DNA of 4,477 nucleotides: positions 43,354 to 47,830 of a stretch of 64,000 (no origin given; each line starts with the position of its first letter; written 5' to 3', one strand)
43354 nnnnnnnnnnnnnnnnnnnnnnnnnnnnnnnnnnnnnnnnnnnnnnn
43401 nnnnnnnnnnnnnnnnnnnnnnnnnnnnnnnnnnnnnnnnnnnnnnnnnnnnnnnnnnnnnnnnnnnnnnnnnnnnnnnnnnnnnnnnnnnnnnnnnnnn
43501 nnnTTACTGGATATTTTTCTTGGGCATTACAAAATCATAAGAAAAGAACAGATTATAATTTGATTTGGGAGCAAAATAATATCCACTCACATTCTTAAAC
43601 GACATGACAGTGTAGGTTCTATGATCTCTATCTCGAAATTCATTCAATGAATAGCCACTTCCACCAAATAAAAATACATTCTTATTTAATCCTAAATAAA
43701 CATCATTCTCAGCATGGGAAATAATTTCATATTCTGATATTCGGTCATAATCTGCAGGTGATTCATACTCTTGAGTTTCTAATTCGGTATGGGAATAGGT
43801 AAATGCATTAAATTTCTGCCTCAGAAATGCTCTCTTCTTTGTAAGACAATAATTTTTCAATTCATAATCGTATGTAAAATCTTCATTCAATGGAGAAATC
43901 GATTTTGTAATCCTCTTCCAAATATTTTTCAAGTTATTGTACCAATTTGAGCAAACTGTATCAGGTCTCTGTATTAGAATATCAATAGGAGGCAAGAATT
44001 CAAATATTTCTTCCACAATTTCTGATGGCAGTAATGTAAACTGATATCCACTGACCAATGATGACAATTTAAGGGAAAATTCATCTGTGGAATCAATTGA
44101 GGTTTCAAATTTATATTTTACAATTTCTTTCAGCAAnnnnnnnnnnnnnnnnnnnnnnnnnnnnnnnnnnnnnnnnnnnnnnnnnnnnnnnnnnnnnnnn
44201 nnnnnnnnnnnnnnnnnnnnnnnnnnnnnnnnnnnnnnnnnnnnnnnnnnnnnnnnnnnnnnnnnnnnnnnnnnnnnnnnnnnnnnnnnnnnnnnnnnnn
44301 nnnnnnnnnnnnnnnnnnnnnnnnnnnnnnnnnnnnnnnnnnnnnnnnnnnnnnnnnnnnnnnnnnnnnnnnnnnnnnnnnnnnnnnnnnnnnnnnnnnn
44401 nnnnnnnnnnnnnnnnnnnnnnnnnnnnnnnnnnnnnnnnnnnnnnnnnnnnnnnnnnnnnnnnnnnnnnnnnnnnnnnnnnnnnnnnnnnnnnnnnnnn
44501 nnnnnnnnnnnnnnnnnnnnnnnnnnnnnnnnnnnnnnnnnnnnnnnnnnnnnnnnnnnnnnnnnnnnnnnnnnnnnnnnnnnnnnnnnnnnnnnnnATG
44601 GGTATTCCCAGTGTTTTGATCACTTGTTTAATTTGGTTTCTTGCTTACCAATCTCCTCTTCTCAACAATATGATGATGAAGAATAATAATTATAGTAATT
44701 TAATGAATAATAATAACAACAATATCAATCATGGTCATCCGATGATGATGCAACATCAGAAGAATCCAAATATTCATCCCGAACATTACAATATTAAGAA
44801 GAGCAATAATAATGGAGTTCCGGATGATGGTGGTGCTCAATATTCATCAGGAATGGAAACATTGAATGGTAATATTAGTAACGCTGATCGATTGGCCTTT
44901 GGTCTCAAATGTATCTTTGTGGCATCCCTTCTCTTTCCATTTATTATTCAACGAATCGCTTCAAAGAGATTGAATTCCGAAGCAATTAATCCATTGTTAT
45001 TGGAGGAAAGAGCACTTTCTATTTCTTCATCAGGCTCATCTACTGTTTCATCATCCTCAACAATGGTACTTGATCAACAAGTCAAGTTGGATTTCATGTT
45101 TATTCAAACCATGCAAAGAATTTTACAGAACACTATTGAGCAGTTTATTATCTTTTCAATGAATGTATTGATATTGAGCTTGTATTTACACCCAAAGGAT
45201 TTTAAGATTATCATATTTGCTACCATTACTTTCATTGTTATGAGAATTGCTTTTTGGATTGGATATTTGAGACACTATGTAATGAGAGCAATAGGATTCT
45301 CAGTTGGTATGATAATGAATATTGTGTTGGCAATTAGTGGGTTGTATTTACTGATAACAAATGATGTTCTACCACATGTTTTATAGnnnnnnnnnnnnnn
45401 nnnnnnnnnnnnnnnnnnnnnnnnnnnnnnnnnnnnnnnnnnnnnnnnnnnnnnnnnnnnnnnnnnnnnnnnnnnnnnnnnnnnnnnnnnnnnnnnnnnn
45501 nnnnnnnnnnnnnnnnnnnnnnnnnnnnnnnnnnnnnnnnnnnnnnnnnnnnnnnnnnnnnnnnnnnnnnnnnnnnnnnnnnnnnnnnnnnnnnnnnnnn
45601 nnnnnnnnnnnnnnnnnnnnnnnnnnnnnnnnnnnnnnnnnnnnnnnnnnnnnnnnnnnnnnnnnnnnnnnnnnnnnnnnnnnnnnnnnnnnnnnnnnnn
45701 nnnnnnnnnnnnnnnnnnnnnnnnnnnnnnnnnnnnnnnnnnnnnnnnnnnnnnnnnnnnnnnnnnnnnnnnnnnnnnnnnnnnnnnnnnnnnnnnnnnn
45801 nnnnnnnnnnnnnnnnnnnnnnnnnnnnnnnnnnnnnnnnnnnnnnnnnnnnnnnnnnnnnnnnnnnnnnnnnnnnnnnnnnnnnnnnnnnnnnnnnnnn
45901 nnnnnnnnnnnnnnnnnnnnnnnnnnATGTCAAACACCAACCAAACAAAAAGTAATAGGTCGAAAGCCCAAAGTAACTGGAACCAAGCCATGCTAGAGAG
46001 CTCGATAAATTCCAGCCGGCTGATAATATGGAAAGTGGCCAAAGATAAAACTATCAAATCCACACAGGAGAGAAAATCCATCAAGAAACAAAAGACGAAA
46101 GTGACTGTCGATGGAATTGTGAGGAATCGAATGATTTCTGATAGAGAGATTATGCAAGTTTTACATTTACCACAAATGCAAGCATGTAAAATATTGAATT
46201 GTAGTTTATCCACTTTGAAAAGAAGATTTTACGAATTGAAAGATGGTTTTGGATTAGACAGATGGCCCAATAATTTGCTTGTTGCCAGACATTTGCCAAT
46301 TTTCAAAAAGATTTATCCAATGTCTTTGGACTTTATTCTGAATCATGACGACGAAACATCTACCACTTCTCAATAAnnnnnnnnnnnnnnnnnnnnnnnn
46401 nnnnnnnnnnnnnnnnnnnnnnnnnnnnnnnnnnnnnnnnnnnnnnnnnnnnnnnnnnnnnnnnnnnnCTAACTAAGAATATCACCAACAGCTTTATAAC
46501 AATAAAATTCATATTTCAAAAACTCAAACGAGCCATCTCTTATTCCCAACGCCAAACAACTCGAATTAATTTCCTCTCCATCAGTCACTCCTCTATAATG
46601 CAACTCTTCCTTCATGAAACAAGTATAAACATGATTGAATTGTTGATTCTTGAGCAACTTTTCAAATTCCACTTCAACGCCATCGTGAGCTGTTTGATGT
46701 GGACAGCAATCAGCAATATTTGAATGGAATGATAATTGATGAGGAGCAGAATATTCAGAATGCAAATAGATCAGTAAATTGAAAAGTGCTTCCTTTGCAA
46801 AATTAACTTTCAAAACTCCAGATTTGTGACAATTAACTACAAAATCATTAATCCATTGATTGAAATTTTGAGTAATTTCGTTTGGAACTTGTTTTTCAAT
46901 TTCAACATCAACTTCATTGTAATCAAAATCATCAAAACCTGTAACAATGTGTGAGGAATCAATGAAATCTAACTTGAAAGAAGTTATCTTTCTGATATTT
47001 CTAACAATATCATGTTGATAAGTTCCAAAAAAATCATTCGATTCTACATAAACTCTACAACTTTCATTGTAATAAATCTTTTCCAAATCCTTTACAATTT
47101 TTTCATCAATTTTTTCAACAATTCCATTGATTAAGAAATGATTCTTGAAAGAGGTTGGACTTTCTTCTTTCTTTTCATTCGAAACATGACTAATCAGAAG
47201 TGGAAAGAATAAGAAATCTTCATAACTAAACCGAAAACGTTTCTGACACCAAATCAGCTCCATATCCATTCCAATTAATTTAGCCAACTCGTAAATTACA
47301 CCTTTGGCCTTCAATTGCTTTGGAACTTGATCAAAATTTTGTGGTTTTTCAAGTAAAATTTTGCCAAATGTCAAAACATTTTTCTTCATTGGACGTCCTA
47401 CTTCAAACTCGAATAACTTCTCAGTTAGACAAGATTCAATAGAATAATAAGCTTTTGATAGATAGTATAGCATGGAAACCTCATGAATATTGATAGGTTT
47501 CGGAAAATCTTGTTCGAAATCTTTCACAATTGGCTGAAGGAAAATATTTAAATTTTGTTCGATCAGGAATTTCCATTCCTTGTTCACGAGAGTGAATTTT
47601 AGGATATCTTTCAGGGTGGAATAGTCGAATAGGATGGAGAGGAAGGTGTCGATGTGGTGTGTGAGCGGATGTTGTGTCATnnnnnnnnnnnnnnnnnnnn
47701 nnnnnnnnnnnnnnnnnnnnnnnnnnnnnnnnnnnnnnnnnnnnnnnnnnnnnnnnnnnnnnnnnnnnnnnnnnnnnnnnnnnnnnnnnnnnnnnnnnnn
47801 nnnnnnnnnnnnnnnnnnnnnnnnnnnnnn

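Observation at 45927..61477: Local expansion of small RWP-RK-like transcription-factor genes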

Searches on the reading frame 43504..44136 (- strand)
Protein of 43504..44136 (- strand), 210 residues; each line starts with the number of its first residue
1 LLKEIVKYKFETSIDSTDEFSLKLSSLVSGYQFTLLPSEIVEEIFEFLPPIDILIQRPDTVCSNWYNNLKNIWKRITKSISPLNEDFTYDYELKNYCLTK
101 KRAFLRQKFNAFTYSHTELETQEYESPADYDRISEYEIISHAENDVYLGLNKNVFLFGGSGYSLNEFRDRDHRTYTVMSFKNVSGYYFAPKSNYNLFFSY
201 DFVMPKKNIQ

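Call 41: search_protein_families(library=pfam, max_evalue=0.01, proteins=[window:43504-44136:-])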
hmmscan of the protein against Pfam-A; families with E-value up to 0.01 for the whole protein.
window:43504-44136:- (210 aa): 2 families
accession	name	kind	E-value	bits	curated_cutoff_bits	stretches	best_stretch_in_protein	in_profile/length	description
PF12937.12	F-box-like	-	1.2e-05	25.5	24.3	1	34-77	2-45/47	F-box-like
PF00646.38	F-box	-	0.0009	19.5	20.5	1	34-67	2-33/43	F-box domain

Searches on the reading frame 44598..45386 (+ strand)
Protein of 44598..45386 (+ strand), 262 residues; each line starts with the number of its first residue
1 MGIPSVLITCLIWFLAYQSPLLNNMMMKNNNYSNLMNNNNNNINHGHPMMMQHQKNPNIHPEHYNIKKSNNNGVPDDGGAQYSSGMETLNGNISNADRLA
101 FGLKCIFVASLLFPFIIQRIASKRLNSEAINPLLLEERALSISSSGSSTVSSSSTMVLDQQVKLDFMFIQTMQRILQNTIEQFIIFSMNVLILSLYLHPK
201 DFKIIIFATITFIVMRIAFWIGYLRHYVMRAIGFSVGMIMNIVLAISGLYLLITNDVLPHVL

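Call 41: search_protein_families(library=pfam, max_evalue=0.01, proteins=[window:44598-45386:+])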
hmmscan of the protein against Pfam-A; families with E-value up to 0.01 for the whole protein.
window:44598-45386:+ (262 aa): 1 family
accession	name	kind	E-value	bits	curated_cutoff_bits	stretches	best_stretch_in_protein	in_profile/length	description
PF01124.23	MAPEG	-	1.2e-11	45.3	23.4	1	168-249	47-128/129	MAPEG family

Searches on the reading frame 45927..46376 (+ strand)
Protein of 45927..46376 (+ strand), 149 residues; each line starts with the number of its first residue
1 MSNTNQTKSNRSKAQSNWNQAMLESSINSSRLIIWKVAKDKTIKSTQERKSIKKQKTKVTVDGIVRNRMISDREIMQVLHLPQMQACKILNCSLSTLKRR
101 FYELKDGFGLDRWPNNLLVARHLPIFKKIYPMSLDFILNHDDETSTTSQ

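Call 3: search_protein_families(library=pfam, max_evalue=10, proteins=[window:45927-46376:+])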
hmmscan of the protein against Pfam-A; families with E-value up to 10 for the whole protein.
window:45927-46376:+ (149 aa): 2 families
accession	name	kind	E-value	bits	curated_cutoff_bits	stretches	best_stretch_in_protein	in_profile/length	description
PF02042.20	RWP-RK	-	3.1e-07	30.6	29.3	1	73-115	5-43/49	RWP-RK domain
PF04644.17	Motilin_ghrelin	-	0.087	13.2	23.2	1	43-60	9-26/28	Motilin/ghrelin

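Call 28: list_cluster_members(proteins=[window:45927-46373:+, window:50316-50789:-, window:53928-54308:-, window:52577-53206:-])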
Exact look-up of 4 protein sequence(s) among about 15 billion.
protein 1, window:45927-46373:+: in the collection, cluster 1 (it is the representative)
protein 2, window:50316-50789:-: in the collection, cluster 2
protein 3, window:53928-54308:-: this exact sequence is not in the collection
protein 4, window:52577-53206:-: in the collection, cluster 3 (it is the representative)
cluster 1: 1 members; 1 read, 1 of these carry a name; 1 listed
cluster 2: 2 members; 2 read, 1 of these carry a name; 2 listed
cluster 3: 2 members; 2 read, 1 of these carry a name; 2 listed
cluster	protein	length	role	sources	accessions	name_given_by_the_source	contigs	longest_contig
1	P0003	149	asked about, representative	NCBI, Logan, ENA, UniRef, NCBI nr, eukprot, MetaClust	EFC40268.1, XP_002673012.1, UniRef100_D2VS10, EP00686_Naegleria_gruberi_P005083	predicted protein [Naegleria gruberi] | Predicted protein n=1 Tax=Naegleria gruberi TaxID=5762 RepID=D2VS10_NAEGR | uncharacterized protein NAEGRDRAFT_71772 [Naegleria gruberi]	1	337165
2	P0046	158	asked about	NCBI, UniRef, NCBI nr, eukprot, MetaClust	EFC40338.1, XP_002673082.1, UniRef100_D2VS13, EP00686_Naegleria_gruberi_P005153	predicted protein [Naegleria gruberi] | Predicted protein n=1 Tax=Naegleria gruberi TaxID=5762 RepID=D2VS13_NAEGR | uncharacterized protein NAEGRDRAFT_71775 [Naegleria gruberi]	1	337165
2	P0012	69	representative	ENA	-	-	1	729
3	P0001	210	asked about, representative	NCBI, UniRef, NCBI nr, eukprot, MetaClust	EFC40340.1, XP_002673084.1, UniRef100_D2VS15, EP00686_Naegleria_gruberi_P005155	predicted protein [Naegleria gruberi] | Predicted protein n=1 Tax=Naegleria gruberi TaxID=5762 RepID=D2VS15_NAEGR | uncharacterized protein NAEGRDRAFT_71777 [Naegleria gruberi]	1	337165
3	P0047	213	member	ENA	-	-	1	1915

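Call 35: find_encoding_contigs(protein=P0047, flank=3000, max_places=3)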
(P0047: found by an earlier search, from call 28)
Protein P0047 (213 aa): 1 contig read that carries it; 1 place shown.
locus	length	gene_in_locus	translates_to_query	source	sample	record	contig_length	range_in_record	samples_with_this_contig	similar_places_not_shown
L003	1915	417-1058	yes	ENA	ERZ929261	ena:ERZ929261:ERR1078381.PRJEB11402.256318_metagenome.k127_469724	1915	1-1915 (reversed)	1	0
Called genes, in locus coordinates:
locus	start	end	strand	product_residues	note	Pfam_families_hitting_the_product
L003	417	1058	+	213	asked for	PF02042:RWP-RK (faint)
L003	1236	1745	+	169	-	-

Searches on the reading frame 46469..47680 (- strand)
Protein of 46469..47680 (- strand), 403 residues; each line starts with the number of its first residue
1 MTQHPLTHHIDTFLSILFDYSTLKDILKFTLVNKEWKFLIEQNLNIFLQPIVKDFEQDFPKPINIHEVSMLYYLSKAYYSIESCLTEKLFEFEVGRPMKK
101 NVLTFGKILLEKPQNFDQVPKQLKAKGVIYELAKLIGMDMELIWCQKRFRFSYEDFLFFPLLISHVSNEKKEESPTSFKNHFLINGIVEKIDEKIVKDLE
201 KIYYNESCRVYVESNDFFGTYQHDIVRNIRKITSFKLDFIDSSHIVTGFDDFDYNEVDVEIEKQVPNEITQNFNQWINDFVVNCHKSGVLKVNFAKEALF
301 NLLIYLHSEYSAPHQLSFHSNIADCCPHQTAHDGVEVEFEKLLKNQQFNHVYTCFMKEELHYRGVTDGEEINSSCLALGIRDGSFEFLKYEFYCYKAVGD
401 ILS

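Call 41: search_protein_families(library=pfam, max_evalue=0.01, proteins=[window:46469-47680:-])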
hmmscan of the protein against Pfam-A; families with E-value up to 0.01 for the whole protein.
window:46469-47680:- (403 aa): 0 families
